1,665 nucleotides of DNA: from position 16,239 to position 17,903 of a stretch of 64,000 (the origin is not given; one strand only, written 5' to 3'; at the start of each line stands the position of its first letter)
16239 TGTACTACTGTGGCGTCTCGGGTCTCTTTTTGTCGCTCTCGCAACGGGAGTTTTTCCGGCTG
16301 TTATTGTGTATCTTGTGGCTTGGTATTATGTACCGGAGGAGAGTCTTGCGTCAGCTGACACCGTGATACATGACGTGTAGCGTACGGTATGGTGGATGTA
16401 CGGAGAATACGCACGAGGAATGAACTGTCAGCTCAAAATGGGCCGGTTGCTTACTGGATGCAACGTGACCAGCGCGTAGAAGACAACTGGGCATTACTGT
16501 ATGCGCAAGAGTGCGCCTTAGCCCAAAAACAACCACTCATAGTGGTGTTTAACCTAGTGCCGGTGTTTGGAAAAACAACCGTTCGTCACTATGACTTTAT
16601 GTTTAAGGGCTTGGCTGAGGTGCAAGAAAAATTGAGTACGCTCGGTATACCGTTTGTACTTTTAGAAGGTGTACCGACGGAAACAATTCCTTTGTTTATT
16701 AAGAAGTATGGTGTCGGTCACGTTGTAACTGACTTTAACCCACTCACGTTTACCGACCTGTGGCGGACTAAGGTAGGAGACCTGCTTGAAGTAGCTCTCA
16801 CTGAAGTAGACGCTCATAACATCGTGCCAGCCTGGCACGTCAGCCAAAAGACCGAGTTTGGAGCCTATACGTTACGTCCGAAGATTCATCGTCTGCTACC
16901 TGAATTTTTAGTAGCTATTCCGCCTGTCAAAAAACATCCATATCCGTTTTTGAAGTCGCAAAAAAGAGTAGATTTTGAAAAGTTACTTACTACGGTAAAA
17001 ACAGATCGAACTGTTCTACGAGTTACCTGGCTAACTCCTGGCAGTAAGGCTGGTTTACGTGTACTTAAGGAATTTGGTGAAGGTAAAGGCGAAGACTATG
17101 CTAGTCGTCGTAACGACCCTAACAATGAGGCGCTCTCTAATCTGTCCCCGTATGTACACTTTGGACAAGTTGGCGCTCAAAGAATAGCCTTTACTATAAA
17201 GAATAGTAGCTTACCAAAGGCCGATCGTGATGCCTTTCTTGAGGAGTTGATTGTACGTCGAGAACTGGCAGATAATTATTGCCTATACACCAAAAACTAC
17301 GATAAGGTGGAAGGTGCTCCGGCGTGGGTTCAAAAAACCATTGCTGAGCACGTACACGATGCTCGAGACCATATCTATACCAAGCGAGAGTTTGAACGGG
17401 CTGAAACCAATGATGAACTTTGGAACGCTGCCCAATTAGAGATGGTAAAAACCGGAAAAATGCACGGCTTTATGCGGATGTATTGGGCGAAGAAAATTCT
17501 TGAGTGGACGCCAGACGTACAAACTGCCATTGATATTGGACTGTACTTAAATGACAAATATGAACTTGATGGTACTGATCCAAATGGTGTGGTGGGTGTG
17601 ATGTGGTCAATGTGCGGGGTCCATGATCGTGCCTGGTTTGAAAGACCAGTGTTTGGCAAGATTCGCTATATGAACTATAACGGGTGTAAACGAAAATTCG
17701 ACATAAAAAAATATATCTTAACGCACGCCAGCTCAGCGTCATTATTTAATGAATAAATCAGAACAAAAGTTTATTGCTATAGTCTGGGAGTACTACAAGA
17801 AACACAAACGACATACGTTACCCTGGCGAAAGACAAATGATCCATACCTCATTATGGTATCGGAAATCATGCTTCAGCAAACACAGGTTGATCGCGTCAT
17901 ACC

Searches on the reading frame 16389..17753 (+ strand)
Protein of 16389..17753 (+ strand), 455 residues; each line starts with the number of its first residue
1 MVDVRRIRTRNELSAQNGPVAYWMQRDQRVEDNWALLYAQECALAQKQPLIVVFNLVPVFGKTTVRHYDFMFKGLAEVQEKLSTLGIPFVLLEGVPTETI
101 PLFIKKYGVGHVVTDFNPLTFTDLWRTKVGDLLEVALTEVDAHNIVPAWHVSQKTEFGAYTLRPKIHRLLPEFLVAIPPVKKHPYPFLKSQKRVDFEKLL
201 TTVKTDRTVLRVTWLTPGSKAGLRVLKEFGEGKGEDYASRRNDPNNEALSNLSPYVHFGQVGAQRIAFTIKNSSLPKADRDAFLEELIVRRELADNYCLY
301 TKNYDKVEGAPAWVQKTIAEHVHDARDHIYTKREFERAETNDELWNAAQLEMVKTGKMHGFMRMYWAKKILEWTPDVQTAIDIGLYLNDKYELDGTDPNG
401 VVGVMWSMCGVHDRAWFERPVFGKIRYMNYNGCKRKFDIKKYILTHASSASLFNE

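Call 80: search_protein_families(library=pfam, proteins=[window:16389-17753:+], max_evalue=0.00001)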
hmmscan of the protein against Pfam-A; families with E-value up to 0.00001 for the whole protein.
window:16389-17753:+ (455 aa): 1 family
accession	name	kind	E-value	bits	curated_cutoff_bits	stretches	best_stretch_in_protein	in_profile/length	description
PF00875.24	DNA_photolyase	-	2.3e-32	112.7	26.6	1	20-179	1-162/164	DNA photolyase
